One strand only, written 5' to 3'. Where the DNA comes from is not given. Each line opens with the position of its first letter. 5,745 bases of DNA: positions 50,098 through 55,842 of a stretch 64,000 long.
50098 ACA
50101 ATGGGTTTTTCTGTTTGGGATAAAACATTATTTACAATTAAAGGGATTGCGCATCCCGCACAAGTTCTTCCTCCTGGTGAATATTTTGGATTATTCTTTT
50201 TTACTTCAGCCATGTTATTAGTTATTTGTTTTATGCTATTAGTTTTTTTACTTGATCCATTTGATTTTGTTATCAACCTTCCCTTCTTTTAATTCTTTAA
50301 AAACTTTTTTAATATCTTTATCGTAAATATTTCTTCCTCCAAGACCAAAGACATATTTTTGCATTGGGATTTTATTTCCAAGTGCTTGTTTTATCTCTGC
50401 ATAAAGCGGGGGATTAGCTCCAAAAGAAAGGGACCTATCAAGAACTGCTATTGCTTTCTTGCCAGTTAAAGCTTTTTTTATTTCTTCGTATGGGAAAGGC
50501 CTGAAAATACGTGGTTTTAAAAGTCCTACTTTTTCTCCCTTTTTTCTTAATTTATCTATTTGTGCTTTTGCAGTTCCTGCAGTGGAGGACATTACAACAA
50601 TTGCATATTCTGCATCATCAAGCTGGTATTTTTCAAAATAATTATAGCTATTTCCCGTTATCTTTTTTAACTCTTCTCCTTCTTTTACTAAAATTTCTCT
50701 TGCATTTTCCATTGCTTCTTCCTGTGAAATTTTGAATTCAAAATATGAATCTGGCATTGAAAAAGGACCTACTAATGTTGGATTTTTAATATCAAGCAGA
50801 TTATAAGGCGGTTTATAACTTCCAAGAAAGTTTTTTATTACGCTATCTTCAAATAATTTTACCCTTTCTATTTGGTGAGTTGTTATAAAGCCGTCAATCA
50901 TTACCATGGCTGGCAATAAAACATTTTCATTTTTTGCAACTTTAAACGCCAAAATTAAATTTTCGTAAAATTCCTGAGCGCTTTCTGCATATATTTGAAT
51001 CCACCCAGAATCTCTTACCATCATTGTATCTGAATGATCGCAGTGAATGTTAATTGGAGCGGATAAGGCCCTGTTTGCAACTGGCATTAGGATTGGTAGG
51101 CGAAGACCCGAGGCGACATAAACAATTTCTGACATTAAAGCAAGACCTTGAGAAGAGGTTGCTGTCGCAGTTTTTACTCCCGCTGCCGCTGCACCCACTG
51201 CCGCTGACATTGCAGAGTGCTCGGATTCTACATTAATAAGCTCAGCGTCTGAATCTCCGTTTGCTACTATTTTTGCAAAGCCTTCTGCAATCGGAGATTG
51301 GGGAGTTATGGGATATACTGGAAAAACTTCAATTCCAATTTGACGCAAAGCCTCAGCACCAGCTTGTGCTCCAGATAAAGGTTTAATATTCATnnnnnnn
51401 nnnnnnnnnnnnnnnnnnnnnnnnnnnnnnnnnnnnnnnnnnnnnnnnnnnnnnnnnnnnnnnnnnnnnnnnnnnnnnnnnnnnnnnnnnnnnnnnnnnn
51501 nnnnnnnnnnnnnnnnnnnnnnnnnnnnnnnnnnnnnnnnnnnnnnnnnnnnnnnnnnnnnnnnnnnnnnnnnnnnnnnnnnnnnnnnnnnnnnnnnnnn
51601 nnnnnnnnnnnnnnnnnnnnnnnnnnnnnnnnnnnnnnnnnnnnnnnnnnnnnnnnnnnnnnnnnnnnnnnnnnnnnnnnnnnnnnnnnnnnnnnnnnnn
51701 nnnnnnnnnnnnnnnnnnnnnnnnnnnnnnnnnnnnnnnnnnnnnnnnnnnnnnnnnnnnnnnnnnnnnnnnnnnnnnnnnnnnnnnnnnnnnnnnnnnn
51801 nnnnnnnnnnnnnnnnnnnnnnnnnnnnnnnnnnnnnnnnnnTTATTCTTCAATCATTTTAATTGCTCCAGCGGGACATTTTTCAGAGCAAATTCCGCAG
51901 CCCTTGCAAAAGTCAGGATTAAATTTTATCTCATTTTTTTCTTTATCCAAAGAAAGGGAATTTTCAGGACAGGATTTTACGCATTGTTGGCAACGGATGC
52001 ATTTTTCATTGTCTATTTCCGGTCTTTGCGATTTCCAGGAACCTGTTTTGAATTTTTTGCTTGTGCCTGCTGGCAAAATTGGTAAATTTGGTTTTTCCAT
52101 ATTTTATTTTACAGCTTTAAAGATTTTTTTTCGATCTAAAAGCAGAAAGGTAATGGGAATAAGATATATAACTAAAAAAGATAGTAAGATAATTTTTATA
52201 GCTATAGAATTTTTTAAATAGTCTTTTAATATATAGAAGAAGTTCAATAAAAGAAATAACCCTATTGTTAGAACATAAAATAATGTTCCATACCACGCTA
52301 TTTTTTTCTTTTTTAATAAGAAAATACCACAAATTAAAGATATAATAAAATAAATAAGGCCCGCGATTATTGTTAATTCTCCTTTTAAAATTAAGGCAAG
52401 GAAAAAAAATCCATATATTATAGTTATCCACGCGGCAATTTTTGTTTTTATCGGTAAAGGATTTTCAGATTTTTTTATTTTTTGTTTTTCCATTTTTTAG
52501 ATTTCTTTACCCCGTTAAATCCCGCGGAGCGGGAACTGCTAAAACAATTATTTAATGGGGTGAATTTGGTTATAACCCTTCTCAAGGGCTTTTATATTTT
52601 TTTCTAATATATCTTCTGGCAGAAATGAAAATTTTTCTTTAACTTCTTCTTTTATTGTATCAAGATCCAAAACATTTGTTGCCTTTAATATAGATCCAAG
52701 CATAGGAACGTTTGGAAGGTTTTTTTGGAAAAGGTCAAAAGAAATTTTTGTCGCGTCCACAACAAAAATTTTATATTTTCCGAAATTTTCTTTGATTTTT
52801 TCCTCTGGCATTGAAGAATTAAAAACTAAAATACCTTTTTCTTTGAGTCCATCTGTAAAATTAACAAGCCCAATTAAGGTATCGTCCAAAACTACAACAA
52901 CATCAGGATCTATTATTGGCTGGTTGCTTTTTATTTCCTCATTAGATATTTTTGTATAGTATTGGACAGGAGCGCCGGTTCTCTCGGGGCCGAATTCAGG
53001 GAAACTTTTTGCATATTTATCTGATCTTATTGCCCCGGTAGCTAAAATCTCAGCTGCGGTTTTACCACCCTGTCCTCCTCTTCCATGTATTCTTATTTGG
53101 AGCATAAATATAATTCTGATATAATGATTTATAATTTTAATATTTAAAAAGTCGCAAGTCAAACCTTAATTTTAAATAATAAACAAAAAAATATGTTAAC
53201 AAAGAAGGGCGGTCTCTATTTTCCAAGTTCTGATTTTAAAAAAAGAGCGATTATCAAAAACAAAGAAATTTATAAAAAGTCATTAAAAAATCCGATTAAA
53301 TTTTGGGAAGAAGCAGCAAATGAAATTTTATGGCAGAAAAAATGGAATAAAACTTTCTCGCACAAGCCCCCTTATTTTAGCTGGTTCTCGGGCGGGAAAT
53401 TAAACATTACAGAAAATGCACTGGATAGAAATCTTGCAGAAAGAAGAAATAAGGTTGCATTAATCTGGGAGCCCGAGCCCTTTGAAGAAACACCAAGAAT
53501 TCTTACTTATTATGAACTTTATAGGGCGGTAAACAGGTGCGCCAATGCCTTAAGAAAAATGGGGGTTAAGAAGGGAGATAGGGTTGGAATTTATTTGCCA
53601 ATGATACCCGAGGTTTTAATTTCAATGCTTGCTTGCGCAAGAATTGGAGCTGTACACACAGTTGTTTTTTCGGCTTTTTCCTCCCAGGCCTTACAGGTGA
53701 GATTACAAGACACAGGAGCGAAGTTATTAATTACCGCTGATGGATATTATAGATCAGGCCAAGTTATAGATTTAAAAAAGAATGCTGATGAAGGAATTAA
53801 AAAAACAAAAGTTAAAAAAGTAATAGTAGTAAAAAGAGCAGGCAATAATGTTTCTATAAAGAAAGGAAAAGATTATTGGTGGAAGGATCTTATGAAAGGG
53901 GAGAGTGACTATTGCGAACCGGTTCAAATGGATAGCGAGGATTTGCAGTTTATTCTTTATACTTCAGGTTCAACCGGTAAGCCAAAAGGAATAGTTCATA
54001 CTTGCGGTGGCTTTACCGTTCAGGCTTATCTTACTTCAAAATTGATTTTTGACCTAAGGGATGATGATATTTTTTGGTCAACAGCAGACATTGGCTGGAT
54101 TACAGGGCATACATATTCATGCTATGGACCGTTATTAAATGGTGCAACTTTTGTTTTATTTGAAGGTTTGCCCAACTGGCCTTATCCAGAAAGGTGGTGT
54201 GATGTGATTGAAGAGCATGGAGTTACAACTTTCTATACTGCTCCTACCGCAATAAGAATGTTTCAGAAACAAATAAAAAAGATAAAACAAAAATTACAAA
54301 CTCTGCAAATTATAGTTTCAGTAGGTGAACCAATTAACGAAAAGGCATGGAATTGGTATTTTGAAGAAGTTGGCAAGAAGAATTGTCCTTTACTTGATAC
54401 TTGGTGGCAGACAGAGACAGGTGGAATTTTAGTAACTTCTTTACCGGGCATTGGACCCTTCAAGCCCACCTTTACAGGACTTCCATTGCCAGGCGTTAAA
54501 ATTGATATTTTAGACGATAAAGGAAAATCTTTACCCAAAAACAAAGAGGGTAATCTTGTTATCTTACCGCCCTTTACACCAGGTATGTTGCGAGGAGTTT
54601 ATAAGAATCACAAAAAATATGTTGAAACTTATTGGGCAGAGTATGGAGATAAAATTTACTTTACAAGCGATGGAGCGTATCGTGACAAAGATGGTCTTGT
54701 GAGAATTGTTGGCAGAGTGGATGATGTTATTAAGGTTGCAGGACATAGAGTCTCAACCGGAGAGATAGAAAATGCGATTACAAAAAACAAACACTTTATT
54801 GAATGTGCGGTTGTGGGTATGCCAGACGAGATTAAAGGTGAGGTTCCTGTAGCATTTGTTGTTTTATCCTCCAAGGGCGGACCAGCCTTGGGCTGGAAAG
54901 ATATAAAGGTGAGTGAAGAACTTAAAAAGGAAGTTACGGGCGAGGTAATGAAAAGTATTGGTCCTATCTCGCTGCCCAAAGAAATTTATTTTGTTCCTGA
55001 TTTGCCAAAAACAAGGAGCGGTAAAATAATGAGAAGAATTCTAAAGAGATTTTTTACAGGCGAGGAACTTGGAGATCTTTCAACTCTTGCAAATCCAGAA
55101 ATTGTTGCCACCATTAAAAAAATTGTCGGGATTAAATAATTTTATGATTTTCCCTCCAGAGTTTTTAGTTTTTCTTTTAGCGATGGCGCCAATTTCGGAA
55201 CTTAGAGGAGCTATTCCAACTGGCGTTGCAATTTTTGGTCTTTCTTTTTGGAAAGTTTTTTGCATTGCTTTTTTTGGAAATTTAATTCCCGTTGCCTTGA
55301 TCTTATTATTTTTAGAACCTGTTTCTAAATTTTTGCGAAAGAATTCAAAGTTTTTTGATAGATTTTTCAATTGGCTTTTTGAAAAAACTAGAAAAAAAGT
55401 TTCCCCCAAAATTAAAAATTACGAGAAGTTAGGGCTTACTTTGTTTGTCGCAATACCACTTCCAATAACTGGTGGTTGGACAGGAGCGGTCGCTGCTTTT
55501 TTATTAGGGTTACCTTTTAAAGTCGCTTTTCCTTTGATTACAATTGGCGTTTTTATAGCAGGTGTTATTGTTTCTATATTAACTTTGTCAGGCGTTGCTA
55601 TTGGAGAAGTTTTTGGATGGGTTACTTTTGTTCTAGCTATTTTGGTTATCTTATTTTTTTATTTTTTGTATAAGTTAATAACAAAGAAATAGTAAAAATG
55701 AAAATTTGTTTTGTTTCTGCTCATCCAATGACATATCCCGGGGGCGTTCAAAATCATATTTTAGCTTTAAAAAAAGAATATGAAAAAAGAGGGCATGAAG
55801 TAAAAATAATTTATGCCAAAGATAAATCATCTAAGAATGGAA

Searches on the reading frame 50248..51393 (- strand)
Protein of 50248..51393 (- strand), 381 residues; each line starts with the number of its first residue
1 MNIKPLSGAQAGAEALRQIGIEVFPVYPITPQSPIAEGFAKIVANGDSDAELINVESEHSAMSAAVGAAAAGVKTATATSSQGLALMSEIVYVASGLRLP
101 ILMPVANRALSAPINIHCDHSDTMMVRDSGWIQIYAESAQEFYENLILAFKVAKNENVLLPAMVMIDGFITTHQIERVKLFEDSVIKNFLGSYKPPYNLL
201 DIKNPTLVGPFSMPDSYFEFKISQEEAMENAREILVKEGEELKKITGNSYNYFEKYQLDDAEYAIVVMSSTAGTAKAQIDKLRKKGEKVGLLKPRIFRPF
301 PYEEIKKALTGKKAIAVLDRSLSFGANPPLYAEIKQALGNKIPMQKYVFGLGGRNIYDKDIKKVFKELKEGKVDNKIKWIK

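Call 11: search_protein_families(library=pfam, proteins=[window:50248-51393:-])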
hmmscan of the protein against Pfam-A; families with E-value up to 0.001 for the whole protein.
window:50248-51393:- (381 aa): 2 families
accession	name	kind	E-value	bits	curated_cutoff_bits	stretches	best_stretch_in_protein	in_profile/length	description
PF01855.24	POR_N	-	1.2e-72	244.8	27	1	15-235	2-226/231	Pyruvate flavodoxin/ferredoxin oxidoreductase, thiamine diP-bdg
PF17147.9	PFOR_II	-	3.7e-31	107.9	27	1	261-361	1-102/102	Pyruvate:ferredoxin oxidoreductase core domain II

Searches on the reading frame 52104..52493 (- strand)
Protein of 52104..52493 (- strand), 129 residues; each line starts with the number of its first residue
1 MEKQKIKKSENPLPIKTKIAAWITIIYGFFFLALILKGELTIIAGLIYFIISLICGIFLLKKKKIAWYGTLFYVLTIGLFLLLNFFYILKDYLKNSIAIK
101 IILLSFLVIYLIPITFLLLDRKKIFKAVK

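Call 12: search_protein_families(library=pfam, proteins=[window:52104-52493:-])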
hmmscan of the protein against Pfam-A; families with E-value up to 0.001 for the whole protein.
window:52104-52493:- (129 aa): 0 families

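Call 42: search_protein_families(library=pfam, proteins=[window:52104-52493:-], max_evalue=1)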
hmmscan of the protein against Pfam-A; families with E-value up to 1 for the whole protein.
window:52104-52493:- (129 aa): 1 family
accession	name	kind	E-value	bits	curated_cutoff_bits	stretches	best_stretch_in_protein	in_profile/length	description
PF03669.18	ASTER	-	0.75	10.2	22.7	0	15-34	44-63/96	PAT complex subunit Asterix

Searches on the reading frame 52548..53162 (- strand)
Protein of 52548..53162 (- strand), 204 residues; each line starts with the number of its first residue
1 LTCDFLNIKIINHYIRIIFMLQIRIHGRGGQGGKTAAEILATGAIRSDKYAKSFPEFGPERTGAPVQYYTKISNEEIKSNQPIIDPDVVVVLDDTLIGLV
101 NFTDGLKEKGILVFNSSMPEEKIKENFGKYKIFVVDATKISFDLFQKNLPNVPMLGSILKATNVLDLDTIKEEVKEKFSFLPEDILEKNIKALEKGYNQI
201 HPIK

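Call 12: search_protein_families(library=pfam, proteins=[window:52548-53162:-])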
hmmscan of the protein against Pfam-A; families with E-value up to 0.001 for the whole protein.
window:52548-53162:- (204 aa): 1 family
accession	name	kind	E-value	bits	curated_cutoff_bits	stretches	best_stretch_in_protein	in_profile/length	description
PF01558.24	POR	-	2.7e-36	125.8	27.4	1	29-198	1-173/173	Pyruvate ferredoxin/flavodoxin oxidoreductase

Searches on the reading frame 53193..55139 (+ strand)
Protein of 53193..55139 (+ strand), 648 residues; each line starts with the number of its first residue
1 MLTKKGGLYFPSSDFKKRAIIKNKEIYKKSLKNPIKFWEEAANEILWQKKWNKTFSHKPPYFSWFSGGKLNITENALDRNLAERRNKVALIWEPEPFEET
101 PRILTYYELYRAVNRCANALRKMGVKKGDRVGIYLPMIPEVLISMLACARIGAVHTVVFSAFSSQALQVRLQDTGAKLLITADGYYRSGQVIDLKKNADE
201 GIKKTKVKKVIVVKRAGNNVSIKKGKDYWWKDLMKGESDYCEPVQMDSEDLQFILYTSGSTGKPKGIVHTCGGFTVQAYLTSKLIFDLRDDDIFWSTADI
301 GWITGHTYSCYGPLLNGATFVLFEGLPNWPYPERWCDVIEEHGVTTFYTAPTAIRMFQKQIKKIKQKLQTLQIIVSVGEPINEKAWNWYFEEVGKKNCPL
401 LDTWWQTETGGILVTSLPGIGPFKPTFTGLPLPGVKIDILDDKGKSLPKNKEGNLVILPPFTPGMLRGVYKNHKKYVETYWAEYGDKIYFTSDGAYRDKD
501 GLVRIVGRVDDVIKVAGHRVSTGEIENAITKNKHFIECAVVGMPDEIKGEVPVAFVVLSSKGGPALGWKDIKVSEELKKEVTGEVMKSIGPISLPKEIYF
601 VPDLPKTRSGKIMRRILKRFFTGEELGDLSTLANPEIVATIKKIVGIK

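Call 12: search_protein_families(library=pfam, proteins=[window:53193-55139:+])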
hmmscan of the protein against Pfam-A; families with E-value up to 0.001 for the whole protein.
window:53193-55139:+ (648 aa): 3 families
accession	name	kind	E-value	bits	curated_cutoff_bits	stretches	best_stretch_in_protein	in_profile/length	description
PF00501.34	AMP-binding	-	1.1e-89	301.4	29.9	1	78-460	2-377/384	AMP-binding enzyme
PF13193.12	AMP-binding_C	-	2.9e-23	83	24.5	1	524-611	1-76/76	AMP-binding enzyme C-terminal domain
PF16177.11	ACAS_N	-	2.1e-17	63.1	27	1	24-76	2-55/55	Acetyl-coenzyme A synthetase N-terminus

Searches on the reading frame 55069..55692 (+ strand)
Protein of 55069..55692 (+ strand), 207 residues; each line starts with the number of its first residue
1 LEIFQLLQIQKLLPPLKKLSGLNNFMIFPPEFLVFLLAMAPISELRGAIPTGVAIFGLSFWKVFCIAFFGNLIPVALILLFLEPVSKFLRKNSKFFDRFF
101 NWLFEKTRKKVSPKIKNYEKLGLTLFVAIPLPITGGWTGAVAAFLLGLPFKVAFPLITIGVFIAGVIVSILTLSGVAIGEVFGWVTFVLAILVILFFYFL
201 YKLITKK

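Call 12: search_protein_families(library=pfam, proteins=[window:55069-55692:+])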
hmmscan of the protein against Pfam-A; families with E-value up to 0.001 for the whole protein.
window:55069-55692:+ (207 aa): 1 family
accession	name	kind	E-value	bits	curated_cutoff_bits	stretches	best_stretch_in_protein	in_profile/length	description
PF06695.16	Sm_multidrug_ex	-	2.6e-40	138.2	30.7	1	44-167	1-121/121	Putative small multi-drug export protein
